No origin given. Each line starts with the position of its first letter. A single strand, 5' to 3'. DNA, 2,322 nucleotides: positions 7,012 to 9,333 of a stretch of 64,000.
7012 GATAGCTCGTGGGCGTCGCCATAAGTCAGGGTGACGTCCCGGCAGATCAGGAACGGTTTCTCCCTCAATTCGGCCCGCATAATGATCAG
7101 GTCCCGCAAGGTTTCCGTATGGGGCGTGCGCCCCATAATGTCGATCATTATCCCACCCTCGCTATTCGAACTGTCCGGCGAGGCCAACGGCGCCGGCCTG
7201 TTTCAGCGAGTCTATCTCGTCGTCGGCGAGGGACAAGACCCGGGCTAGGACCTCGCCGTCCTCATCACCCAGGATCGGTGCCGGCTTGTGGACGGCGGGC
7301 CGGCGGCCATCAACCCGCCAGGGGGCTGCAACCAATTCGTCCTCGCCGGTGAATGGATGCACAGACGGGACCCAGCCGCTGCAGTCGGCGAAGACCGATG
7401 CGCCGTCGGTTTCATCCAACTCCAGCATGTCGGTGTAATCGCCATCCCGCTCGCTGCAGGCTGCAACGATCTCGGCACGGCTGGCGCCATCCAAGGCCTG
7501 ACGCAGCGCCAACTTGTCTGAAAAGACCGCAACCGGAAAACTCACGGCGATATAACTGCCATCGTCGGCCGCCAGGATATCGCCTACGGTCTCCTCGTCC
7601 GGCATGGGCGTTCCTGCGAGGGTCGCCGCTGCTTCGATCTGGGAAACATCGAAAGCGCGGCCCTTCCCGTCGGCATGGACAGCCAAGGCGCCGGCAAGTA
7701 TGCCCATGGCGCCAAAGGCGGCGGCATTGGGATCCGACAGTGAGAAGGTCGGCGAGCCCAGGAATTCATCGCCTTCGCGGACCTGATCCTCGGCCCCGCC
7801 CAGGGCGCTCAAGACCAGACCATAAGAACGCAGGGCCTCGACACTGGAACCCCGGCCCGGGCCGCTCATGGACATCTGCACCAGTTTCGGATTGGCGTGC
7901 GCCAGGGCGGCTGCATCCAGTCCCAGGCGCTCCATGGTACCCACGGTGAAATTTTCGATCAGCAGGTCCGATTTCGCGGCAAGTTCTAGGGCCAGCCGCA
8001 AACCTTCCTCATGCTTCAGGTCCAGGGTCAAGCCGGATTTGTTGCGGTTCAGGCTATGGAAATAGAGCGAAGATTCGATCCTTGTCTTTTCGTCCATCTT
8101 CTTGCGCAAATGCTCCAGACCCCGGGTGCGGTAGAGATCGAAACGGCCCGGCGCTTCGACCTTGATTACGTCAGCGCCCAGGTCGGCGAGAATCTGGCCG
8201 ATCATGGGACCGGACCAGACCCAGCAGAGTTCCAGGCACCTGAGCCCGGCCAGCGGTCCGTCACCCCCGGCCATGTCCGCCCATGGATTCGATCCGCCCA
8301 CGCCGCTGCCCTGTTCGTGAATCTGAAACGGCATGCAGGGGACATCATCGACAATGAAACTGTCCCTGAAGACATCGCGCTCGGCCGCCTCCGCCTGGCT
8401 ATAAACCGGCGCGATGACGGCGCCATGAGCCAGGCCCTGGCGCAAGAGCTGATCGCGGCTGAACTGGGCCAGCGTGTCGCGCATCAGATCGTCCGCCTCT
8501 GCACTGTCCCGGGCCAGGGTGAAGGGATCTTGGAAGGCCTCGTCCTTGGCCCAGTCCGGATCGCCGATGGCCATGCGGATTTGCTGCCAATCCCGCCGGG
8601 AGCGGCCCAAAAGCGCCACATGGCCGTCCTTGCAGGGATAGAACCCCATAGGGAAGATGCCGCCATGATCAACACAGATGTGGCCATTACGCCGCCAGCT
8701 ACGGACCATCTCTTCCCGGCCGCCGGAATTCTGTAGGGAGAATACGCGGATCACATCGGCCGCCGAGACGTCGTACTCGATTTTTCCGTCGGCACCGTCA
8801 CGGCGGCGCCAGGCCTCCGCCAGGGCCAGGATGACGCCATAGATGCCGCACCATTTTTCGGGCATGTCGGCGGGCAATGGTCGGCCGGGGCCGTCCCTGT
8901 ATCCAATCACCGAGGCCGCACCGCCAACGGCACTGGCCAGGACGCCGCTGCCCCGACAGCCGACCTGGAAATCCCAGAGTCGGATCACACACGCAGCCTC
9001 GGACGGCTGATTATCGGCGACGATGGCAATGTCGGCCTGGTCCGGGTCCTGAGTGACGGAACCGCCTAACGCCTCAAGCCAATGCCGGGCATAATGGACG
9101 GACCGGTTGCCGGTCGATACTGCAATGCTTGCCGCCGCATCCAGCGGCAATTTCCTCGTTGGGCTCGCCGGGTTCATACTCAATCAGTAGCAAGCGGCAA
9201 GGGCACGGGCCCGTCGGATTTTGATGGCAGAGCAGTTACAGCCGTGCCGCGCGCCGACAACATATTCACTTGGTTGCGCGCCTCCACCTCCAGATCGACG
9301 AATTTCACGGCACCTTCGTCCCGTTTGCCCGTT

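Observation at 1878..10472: Five-gene translationally coupled operon: MaoC double-hotdog hydratase - fused CoA-transferase - AMP-ligase - HyuA - HyuB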

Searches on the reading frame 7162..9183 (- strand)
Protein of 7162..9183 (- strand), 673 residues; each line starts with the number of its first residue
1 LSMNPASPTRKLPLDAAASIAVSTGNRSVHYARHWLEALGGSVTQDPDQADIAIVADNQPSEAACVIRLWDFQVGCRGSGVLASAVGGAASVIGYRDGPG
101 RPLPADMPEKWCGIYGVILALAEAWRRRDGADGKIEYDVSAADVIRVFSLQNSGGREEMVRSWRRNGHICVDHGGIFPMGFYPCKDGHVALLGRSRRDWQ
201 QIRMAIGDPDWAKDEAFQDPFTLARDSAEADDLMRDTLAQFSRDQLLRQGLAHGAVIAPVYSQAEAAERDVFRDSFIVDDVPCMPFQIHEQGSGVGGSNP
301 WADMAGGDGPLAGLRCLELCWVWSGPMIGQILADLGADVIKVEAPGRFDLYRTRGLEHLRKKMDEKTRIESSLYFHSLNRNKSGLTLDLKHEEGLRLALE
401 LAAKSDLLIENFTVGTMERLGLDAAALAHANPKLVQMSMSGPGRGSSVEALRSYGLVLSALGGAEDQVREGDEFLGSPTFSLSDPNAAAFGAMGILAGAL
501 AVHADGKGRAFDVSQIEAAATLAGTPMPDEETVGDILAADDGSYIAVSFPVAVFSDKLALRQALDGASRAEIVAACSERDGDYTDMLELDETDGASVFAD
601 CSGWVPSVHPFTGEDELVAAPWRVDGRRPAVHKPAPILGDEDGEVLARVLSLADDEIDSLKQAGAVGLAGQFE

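Call 3: search_protein_families(library=pfam, proteins=[window:7162-9183:-])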
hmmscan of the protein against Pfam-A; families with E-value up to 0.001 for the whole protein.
window:7162-9183:- (673 aa): 1 family
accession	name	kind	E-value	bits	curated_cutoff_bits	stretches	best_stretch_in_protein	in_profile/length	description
PF02515.22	CoA_transf_3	-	1.9e-72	244.8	23.3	2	311-537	1-217/366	CoA-transferase family III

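Call 4: search_protein_families(library=ncbifam, proteins=[window:7162-9183:-])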
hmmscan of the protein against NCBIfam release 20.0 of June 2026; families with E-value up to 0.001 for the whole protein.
window:7162-9183:- (673 aa): 7 families
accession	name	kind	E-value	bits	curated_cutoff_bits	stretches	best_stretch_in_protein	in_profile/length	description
NF003809.0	PRK05398.1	subfamily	8.7e-45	153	442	1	310-529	4-214/416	formyl-CoA transferase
TIGR03253.1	oxalate_frc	equivalog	5e-44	150.7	504.2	1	310-523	3-207/416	formyl-CoA transferase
NF052585.1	SucGlutTfsCaiB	equivalog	3.9e-39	134.4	750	1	308-521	5-215/394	succinate--glutarate CoA-transferase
NF041294.1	Scnl_mescCoAtase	equivalog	8.5e-35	120.6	700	2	311-523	4-214/381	succinyl-CoA:mesaconate CoA-transferase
NF008511.0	PRK11430.1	equivalog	4.9e-26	91.7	522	1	308-519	7-208/381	CoA:oxalate CoA-transferase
NF002914.1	PRK03525.1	equivalog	1.2e-09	37.6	413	1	309-517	8-200/400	L-carnitine CoA-transferase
TIGR04253.1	mesacon_CoA_iso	equivalog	1.8e-06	27.2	725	1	311-403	3-86/403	2-methylfumaryl-CoA isomerase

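Call 7: find_homologous_proteins(query=window:7162-9183:-)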
Query window:7162-9183:- (673 aa): 1560 proteins with E <= 0.001 among 8000 candidates; the best 120 are listed.
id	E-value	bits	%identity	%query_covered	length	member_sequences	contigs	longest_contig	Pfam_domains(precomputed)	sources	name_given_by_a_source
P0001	0.0e+0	1495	100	98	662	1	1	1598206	PF02515.23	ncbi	-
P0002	0.0e+0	1091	73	100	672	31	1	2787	PF02515.23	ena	-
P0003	0.0e+0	1087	73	100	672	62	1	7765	PF02515.23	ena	-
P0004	0.0e+0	1072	72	100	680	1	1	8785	PF02515.23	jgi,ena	jgi:crotonobetainyl-CoA:carnitine CoA-transferase CaiB-like acyl-CoA transferase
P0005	0.0e+0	1057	71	100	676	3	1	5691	PF02515.23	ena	-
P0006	0.0e+0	1050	71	100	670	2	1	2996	PF02515.23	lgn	-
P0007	0.0e+0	1039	73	97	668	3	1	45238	PF02515.23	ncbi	-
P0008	0.0e+0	1036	72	99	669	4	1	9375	PF02515.23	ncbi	ncbi:MAG: CoA transferase [Alphaproteobacteria bacterium]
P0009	0.0e+0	1022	70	100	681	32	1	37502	PF02515.23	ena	-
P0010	8.2e-298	1007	69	100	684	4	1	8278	PF02515.23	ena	-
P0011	2.5e-297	1006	69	100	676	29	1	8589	PF02515.23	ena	-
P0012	8.5e-297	1004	69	99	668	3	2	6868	PF02515.23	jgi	jgi:crotonobetainyl-CoA:carnitine CoA-transferase CaiB-like acyl-CoA transferase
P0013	1.7e-296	1003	69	100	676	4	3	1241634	PF02515.23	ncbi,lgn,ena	-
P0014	4.7e-290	982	68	100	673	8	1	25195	PF02515.23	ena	-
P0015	8.5e-282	954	70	94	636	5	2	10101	PF02515.23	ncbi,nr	ncbi:MAG: hypothetical protein HN394_11360 [Rhodospirillaceae bacterium]|nr:hypothetical protein [Rh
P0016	3.7e-272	923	62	100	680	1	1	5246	PF02515.23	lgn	-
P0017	1.3e-267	908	62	99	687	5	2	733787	PF02515.23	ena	-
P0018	1.1e-266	905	63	99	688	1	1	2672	PF02515.23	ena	-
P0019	1.7e-266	904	62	99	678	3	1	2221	PF02515.23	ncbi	-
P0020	4.3e-265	899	64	100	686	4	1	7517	PF02515.23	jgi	jgi:crotonobetainyl-CoA:carnitine CoA-transferase CaiB-like acyl-CoA transferase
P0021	1.5e-263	894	63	99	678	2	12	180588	PF02515.23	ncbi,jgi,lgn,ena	-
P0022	5.2e-263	892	62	99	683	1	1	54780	PF02515.23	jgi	jgi:crotonobetainyl-CoA:carnitine CoA-transferase CaiB-like acyl-CoA transferase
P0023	1.1e-260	885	62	100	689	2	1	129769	PF02515.23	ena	-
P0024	5.8e-260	882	62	98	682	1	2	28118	PF02515.23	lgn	-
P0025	2.8e-258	877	61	99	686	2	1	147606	PF02515.23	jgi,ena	-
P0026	8.0e-255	865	60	98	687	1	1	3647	PF02515.23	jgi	jgi:crotonobetainyl-CoA:carnitine CoA-transferase CaiB-like acyl-CoA transferase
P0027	2.8e-254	864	60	98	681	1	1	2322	PF02515.23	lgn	-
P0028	9.2e-254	862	63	97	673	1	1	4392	PF02515.23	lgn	-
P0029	2.1e-251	854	59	98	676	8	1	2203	PF02515.23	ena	-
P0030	3.4e-251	853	61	98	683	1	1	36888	PF02515.23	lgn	-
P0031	7.9e-251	852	60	98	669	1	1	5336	PF02515.23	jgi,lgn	jgi:crotonobetainyl-CoA:carnitine CoA-transferase CaiB-like acyl-CoA transferase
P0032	2.3e-250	851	60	98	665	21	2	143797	PF02515.23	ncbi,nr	ncbi:MAG: hypothetical protein CMM23_10625 [Rhodospirillaceae bacterium]|nr:hypothetical protein [Rh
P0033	1.2e-248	845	59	97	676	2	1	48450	PF02515.23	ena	-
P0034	2.3e-248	844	60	96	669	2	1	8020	PF02515.23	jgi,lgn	-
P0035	5.7e-248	843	60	99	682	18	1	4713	PF02515.23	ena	-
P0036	6.3e-248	843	59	98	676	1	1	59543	PF02515.23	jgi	jgi:crotonobetainyl-CoA:carnitine CoA-transferase CaiB-like acyl-CoA transferase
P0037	1.9e-247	841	59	98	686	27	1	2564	PF02515.23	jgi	-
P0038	7.4e-247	839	59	98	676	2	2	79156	PF02515.23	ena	-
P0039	3.7e-246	837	57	98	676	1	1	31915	PF02515.23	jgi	jgi:crotonobetainyl-CoA:carnitine CoA-transferase CaiB-like acyl-CoA transferase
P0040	5.0e-246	836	60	98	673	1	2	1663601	PF02515.23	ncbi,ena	-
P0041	6.6e-246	836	60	96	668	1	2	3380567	PF02515.23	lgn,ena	-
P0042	1.0e-245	835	58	97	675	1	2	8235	PF02515.23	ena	-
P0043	1.0e-245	835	60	98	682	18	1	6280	PF02515.23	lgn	-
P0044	3.4e-245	833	59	97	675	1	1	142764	PF02515.23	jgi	jgi:crotonobetainyl-CoA:carnitine CoA-transferase CaiB-like acyl-CoA transferase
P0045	1.4e-244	831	62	96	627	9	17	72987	PF02515.23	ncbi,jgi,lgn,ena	jgi:crotonobetainyl-CoA:carnitine CoA-transferase CaiB-like acyl-CoA transferase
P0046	3.2e-244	830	58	99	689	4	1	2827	PF02515.23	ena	-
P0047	4.6e-244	830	62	96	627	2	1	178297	PF02515.23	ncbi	-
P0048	1.6e-243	828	60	98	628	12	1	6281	PF02515.23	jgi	jgi:crotonobetainyl-CoA:carnitine CoA-transferase CaiB-like acyl-CoA transferase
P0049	1.7e-243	828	59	96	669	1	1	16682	PF02515.23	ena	-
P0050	3.2e-243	827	60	99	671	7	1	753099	PF02515.23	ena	-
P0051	3.2e-242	824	61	96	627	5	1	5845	PF02515.23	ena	-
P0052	4.8e-242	823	61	95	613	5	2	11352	PF02515.23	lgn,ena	-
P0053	4.8e-242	823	57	98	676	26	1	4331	PF02515.23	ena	-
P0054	1.1e-240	819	59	97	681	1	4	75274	PF02515.23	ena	-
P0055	1.6e-240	818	61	96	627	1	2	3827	PF02515.23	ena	-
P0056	4.7e-240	817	55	97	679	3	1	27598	PF02515.23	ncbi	-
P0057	5.9e-240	816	60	98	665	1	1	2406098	PF02515.23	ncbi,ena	-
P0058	2.0e-239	814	59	98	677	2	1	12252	PF02515.23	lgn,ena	-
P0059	1.8e-238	811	60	98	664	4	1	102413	PF02515.23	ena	-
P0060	3.6e-235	800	59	98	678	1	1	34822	PF02515.23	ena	-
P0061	4.2e-235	800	63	87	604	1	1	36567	PF02515.23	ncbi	-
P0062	3.6e-234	797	60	95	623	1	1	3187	PF02515.23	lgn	-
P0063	7.6e-233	793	57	97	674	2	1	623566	PF02515.23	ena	-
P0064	4.1e-232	790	59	95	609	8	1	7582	PF02515.23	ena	-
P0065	1.7e-231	788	59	96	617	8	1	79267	PF02515.23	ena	-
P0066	6.5e-230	783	58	98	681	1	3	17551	PF02515.23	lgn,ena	-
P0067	9.7e-230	782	53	97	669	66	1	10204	PF02515.23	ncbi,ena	-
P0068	1.9e-229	781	56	97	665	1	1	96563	PF02515.23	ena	-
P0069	6.3e-228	776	58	97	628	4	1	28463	PF02515.23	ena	-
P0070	6.6e-228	776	56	96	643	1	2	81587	PF02515.23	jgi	jgi:crotonobetainyl-CoA:carnitine CoA-transferase CaiB-like acyl-CoA transferase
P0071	1.9e-227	775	54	98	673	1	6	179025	PF02515.23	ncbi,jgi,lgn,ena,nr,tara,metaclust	ncbi:MAG: hypothetical protein CMM58_04920 [Rhodospirillaceae bacterium]|nr:hypothetical protein [Rh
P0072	2.7e-227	774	56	96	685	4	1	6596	PF02515.23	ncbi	-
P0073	6.2e-227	773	57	97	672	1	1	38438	PF02515.23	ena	-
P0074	1.3e-224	765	56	95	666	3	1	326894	PF02515.23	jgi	jgi:crotonobetainyl-CoA:carnitine CoA-transferase CaiB-like acyl-CoA transferase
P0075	2.1e-224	765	56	95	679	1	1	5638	PF02515.23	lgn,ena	-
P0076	6.4e-224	763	55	97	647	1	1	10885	PF02515.23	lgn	-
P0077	1.4e-223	762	53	98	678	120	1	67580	PF02515.23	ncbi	-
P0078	1.6e-223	762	55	98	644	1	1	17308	PF02515.23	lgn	-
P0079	5.2e-223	760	57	97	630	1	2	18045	PF02515.23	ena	-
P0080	5.4e-223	760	56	94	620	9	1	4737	PF02515.23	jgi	jgi:crotonobetainyl-CoA:carnitine CoA-transferase CaiB-like acyl-CoA transferase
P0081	1.9e-222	758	55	98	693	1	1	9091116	PF02515.23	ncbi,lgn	-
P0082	1.6e-220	752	55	97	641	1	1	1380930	PF02515.23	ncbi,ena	-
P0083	7.0e-219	747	55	97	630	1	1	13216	PF02515.23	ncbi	ncbi:MAG: CoA transferase [Hyphomicrobiaceae bacterium]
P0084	1.0e-218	746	52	97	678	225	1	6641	PF02515.23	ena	-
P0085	1.2e-218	746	56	98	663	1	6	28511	PF02515.23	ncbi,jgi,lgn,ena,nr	ncbi:MAG: hypothetical protein FJX68_07795 [Alphaproteobacteria bacterium]|nr:hypothetical protein [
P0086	3.0e-218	744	54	97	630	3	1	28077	PF02515.23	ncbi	ncbi:MAG: CoA transferase [Hyphomicrobiaceae bacterium]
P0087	3.6e-218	744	54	97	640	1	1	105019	PF02515.23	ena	-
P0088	7.5e-217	740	55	98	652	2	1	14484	PF02515.23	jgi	-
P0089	2.0e-214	732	54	98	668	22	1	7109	PF02515.23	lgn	-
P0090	8.4e-212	723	56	97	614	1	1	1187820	PF02515.23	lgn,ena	-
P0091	5.4e-211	720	52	97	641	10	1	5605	PF02515.23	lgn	-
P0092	8.6e-211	720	55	93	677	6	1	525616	PF02515.23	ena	-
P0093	9.9e-211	720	55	95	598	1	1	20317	PF02515.23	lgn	-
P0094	1.4e-210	719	55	94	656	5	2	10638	PF02515.23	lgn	-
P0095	2.0e-210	719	54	97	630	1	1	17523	PF02515.23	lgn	-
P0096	1.0e-209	716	55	93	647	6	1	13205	PF02515.23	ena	-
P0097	5.3e-209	714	55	95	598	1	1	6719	PF02515.23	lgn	-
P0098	5.5e-208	711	53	97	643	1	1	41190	PF02515.23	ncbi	-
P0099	2.4e-207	708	53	97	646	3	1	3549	PF02515.23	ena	-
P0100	3.3e-207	708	55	93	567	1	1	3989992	PF02515.23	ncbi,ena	-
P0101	3.3e-206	705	56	93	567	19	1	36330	PF02515.23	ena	-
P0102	1.5e-205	703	54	94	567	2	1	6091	PF02515.23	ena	-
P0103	1.7e-205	702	55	93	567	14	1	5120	PF02515.23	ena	-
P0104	2.2e-205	702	55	93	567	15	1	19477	PF02515.23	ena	-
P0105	2.2e-205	702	55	93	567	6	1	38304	PF02515.23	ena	-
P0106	2.7e-205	702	54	95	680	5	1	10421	PF02515.23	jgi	jgi:crotonobetainyl-CoA:carnitine CoA-transferase CaiB-like acyl-CoA transferase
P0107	2.9e-205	702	56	93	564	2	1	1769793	PF02515.23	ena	-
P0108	6.4e-205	700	59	85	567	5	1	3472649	PF02515.23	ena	-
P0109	1.6e-204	699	55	93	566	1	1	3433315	PF02515.23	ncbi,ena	-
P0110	1.1e-203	696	54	94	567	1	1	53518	PF02515.23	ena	-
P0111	2.8e-203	695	54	93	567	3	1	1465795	PF02515.23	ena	-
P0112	3.0e-203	695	55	93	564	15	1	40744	PF02515.23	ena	-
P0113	5.5e-203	694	56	93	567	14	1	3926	PF02515.23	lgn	-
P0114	9.9e-202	690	54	89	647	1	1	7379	PF02515.23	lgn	-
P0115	1.3e-199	683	54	94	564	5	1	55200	PF02515.23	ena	-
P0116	1.3e-199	683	55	93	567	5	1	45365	PF02515.23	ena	-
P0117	2.7e-198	678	57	85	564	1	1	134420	PF02515.23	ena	-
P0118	4.7e-198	678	57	85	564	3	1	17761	PF02515.23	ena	-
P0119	1.1e-197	676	58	85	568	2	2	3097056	PF02515.23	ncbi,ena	-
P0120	4.8e-194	664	58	76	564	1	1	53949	PF02515.23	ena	-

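Call 9: find_encoding_contigs(protein=P0001, flank=10000, max_places=2)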
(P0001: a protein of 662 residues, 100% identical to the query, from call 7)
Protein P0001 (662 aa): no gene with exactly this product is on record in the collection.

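Call 10: find_encoding_contigs(protein=P0081, flank=10000, max_places=2)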
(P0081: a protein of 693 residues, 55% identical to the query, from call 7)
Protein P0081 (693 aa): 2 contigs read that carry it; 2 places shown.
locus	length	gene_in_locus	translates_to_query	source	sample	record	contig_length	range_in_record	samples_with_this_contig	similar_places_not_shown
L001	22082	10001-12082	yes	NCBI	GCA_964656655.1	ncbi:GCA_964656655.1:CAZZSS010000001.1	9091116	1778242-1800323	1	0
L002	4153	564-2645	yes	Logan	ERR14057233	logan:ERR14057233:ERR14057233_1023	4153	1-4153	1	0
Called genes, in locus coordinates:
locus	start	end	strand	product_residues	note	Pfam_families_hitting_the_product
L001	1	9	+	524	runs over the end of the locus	PF00083:Sugar_tr (weak), PF07690:MFS_1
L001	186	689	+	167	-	-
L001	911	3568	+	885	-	PF19501:PcRGLX_1st, PF21345:PcRGLX_2nd, PF21346:PcRGLX_3rd (weak)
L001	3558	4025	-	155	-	PF02982:Scytalone_dh, PF13577:SnoaL_4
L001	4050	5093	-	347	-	PF00753:Lactamase_B, PF21221:B_lactamase-like_C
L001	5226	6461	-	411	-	PF02515:CoA_transf_3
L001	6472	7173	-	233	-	PF00106:adh_short, PF08659:KR, PF13561:adh_short_C2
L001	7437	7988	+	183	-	-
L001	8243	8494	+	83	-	-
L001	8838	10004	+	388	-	PF13452:FAS1_DH_region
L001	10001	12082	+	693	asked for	PF02515:CoA_transf_3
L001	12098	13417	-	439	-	PF00296:Bac_luciferase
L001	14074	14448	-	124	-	-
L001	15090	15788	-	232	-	-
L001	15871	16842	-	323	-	-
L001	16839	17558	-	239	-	PF26628:DUF8202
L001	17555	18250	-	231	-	-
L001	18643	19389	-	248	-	PF06314:ADC, PF09844:DUF2071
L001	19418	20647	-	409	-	PF00296:Bac_luciferase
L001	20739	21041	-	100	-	-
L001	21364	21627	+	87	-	-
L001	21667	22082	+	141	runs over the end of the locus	PF01323:DSBA, PF13462:Thioredoxin_4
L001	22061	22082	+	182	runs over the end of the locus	PF07291:MauE, PF07681:DoxX (weak)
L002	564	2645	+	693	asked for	PF02515:CoA_transf_3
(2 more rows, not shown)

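Call 11: find_encoding_contigs(protein=P0100, flank=10000, max_places=2)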
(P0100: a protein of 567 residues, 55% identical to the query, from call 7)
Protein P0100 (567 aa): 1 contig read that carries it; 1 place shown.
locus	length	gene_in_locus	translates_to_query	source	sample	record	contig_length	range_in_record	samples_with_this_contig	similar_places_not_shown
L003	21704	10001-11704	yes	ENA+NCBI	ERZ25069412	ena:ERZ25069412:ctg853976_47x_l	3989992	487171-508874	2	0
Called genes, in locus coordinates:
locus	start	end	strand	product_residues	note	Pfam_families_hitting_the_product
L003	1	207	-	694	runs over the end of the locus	PF00270:DEAD, PF04851:ResIII, PF00271:Helicase_C, PF22590:Cas3-like_C_2 (weak), PF19833:RecG_dom3_C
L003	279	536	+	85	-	PF03937:Sdh5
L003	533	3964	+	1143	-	PF17757:UvrB_inter, PF21132:MFD_D3 (weak), PF02559:CarD_TRCF_RID, PF00270:DEAD, PF04851:ResIII, PF00271:Helicase_C, PF03461:TRCF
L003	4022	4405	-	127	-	-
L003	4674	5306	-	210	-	PF01323:DSBA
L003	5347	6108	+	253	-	PF23441:SDR (weak), PF00106:adh_short, PF08659:KR, PF13561:adh_short_C2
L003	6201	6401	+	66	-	-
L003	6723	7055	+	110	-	PF01909:NTP_transf_2 (weak), PF18765:Polbeta (weak)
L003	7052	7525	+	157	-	PF20797:HepT-like_2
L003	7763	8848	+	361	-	PF00296:Bac_luciferase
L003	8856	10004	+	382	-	PF13452:FAS1_DH_region (weak)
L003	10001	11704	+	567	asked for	PF02515:CoA_transf_3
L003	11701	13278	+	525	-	PF00501:AMP-binding, PF13193:AMP-binding_C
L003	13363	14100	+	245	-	-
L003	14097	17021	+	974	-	PF00672:HAMP (faint), PF07228:SpoIIE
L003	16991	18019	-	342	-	PF07478:Dala_Dala_lig_C (faint)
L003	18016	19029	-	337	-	PF04392:ABC_sub_bind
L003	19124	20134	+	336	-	PF07478:Dala_Dala_lig_C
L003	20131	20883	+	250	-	-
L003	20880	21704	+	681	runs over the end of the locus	PF00672:HAMP (faint), PF12832:MFS_1_like (faint), PF07690:MFS_1, PF01306:LacY_symp (weak), PF07690:MFS_1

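Call 19: find_encoding_contigs(protein=P0021, flank=10000, max_places=2)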
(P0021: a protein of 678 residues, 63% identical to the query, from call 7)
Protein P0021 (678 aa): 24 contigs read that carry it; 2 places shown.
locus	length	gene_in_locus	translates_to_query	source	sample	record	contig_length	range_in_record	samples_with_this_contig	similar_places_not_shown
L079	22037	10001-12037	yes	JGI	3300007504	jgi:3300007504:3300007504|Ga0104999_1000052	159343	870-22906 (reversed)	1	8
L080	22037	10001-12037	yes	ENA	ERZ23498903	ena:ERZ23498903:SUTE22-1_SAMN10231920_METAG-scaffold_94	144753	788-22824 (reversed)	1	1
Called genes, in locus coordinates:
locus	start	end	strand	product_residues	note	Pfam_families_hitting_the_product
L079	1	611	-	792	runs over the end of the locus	PF00456:Transketolase_N, PF17831:PDH_E1_M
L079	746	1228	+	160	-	PF13404:HTH_AsnC-type, PF13412:HTH_24, PF01037:AsnC_trans_reg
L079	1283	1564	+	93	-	PF01176:eIF-1a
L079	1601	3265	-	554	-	PF00534:Glycos_transf_1, PF13692:Glyco_trans_1_4, PF13524:Glyco_trans_1_2 (faint)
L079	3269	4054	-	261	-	PF00106:adh_short, PF08659:KR (weak), PF13561:adh_short_C2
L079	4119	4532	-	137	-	PF01989:AcnX_swivel_put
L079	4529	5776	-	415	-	PF04412:AcnX, PF28403:AcnX_2nd, PF28406:AcnX_3rd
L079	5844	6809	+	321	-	PF00248:Aldo_ket_red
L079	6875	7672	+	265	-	PF00378:ECH_1, PF16113:ECH_2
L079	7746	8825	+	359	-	PF00296:Bac_luciferase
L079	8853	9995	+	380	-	PF13452:FAS1_DH_region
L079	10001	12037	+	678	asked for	PF02515:CoA_transf_3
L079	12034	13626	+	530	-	PF00501:AMP-binding, PF13193:AMP-binding_C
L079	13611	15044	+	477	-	PF03972:MmgE_PrpD_N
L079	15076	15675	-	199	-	PF00857:Isochorismatase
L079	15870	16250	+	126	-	PF00903:Glyoxalase, PF18029:Glyoxalase_6 (weak)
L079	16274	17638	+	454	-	PF00884:Sulfatase, PF16347:SGSH_C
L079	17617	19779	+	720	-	PF03924:CHASE, PF00989:PAS, PF08448:PAS_4, PF13188:PAS_8 (weak), PF13426:PAS_9, PF24820:Diguanyl_cycl_sensor (weak), PF00512:HisKA, PF02518:HATPase_c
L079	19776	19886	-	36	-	PF02518:HATPase_c (weak)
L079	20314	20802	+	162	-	-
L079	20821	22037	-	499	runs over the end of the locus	PF07364:DUF1485, PF07171:MlrC_C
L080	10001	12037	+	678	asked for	PF02515:CoA_transf_3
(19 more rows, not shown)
